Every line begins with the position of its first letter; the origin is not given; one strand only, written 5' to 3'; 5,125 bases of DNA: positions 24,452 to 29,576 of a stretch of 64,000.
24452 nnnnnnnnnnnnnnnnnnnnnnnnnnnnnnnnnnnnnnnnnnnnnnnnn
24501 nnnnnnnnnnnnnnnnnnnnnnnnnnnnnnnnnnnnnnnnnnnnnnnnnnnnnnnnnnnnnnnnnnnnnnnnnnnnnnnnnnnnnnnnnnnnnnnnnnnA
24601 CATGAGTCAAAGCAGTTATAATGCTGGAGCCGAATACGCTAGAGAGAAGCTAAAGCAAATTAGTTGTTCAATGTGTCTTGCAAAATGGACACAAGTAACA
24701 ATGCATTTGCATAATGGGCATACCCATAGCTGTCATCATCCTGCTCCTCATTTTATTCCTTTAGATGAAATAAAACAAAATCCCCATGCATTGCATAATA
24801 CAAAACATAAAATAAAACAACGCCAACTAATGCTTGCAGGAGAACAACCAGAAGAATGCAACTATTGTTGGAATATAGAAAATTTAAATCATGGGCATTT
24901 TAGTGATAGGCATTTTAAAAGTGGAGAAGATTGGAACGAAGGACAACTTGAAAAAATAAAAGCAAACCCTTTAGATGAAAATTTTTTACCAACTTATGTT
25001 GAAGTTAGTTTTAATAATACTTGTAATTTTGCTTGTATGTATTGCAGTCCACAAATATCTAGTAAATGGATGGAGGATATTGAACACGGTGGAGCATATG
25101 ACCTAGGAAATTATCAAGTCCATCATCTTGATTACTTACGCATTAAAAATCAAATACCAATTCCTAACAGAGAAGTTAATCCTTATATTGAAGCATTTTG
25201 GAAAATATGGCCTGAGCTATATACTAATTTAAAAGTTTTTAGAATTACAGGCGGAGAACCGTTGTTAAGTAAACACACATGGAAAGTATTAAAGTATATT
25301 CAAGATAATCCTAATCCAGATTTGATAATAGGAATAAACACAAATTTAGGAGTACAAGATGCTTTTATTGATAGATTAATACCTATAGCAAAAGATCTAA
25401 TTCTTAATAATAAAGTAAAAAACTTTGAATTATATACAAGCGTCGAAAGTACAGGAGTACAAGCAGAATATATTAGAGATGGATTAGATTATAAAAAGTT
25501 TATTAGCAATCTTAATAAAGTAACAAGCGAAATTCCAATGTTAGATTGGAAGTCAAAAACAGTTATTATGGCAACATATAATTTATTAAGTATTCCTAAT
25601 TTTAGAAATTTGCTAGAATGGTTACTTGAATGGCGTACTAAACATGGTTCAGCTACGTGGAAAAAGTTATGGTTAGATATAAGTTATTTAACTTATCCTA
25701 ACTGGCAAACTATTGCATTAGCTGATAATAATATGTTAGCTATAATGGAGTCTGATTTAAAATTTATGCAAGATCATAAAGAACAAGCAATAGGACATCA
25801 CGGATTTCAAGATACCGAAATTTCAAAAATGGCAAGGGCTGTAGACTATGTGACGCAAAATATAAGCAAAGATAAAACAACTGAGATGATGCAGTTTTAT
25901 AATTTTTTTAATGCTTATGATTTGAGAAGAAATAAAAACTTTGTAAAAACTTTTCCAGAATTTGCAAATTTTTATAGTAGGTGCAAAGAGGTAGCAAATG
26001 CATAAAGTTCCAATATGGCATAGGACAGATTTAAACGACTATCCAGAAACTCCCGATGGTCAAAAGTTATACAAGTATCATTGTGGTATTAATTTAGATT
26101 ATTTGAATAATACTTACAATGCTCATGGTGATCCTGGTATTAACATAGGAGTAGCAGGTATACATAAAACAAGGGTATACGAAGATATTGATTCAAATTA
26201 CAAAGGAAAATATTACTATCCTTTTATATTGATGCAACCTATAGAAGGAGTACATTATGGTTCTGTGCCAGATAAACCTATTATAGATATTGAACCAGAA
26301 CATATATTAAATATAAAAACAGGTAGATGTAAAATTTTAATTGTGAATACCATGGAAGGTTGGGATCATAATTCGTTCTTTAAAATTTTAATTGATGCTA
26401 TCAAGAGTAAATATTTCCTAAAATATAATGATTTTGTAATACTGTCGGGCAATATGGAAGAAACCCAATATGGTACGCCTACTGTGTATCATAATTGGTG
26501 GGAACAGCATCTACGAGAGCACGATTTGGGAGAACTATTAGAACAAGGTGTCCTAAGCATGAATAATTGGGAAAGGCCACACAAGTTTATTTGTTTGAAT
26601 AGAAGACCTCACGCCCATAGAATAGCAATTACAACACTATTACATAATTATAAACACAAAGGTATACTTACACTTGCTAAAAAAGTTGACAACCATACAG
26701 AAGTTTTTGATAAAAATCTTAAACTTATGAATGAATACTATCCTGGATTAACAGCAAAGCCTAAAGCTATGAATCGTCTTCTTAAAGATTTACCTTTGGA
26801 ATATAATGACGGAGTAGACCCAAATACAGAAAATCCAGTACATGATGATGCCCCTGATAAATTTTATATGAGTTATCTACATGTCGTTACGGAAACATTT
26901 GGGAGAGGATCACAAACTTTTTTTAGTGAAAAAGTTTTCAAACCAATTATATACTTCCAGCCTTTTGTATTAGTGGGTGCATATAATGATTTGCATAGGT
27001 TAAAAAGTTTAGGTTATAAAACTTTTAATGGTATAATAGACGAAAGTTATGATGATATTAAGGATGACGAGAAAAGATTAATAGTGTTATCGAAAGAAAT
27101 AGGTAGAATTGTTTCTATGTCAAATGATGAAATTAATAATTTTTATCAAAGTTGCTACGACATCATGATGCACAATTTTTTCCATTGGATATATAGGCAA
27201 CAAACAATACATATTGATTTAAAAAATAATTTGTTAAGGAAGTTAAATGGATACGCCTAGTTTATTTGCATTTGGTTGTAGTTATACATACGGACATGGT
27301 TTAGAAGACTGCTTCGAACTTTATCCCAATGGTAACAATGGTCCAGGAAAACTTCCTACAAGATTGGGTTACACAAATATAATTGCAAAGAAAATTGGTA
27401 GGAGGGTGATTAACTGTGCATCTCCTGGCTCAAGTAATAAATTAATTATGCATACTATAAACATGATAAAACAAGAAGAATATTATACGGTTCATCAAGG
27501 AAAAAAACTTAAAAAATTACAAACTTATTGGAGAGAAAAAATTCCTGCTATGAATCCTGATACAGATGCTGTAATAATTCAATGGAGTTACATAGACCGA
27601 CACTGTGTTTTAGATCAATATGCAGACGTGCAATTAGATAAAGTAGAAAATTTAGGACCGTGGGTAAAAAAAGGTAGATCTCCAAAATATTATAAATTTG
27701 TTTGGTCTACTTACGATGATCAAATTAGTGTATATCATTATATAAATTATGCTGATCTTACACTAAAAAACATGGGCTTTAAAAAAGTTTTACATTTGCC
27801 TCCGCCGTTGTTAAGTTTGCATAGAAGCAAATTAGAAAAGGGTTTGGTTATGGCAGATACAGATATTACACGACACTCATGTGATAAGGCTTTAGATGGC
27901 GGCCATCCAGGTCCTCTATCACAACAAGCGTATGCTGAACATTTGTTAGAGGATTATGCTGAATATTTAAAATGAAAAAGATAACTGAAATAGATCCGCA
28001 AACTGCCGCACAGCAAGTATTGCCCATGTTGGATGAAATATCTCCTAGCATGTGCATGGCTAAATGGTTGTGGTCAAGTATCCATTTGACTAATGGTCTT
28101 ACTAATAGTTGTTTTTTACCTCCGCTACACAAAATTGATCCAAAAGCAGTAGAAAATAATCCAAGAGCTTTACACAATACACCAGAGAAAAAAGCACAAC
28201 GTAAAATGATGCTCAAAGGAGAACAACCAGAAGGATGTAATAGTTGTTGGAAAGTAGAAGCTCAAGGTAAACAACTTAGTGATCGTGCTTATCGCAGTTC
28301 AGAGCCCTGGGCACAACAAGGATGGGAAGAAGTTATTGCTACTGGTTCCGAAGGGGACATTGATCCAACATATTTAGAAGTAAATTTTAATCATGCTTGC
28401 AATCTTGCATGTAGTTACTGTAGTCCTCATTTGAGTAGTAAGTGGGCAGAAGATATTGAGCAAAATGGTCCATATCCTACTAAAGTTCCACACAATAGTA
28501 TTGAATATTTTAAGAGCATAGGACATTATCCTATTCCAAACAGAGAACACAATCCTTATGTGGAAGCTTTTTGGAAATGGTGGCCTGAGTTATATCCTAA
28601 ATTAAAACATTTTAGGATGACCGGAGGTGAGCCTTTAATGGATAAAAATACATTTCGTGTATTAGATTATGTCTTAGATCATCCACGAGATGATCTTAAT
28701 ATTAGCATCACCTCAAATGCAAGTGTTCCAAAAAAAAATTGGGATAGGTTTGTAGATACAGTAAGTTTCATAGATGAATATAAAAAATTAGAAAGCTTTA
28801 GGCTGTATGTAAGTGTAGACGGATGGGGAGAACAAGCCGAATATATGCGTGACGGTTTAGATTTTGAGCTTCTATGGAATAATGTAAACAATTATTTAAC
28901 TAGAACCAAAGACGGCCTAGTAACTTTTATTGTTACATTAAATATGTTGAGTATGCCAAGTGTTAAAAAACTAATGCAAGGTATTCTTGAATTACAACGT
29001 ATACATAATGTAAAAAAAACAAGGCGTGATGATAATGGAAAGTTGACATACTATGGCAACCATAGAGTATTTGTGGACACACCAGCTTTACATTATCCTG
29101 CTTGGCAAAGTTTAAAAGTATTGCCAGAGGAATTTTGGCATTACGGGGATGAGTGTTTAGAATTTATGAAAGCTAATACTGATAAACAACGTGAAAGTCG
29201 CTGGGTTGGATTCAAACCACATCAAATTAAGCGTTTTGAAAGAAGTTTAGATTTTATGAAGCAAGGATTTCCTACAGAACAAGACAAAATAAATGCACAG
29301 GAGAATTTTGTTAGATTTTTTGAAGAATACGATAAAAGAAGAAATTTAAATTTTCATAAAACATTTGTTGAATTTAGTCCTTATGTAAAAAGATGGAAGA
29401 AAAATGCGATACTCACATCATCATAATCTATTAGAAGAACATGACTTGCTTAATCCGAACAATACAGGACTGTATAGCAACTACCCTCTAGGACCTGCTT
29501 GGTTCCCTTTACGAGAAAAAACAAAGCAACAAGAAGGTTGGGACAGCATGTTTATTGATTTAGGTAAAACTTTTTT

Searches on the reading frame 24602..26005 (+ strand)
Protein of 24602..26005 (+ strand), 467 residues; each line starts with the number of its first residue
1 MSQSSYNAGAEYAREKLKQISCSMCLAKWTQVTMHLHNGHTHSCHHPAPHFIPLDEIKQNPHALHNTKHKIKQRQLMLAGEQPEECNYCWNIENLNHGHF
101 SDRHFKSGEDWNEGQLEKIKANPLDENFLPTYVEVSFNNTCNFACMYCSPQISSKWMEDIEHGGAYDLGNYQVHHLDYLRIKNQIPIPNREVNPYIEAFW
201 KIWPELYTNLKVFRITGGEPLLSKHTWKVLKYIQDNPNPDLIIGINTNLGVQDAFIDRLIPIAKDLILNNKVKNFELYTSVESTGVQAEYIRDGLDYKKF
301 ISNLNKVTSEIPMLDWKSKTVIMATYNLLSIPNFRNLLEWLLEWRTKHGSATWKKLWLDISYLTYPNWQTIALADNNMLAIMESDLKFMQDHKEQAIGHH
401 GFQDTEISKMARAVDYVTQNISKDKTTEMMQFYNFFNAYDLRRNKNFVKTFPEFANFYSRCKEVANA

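Call 39: search_protein_families(library=pfam, proteins=[window:24602-26005:+], max_evalue=0.001)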
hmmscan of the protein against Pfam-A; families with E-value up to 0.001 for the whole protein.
window:24602-26005:+ (467 aa): 1 family
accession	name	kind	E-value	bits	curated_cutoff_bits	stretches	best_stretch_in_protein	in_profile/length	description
PF04055.27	Radical_SAM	-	0.00023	21.8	29.5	1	136-261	2-99/166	Radical SAM superfamily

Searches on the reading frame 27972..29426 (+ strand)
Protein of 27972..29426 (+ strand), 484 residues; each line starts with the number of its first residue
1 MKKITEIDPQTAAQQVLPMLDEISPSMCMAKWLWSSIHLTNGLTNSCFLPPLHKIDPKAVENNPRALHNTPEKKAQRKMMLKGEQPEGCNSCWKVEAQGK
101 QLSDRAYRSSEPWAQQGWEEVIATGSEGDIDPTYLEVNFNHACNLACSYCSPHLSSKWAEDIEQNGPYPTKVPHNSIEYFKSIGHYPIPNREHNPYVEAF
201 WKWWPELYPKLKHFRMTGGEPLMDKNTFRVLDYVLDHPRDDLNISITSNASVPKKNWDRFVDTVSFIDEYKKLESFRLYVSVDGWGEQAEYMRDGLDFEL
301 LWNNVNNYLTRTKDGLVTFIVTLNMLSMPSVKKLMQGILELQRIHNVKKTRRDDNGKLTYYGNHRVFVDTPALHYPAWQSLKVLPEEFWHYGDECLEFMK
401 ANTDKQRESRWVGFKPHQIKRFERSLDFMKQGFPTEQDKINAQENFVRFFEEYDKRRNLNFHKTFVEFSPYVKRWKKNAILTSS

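Call 39: search_protein_families(library=pfam, proteins=[window:27972-29426:+], max_evalue=0.001)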
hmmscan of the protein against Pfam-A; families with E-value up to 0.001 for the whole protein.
window:27972-29426:+ (484 aa): 1 family
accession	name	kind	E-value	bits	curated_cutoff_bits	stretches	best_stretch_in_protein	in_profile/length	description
PF04055.27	Radical_SAM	-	3.9e-09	37.3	29.5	1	137-331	1-159/166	Radical SAM superfamily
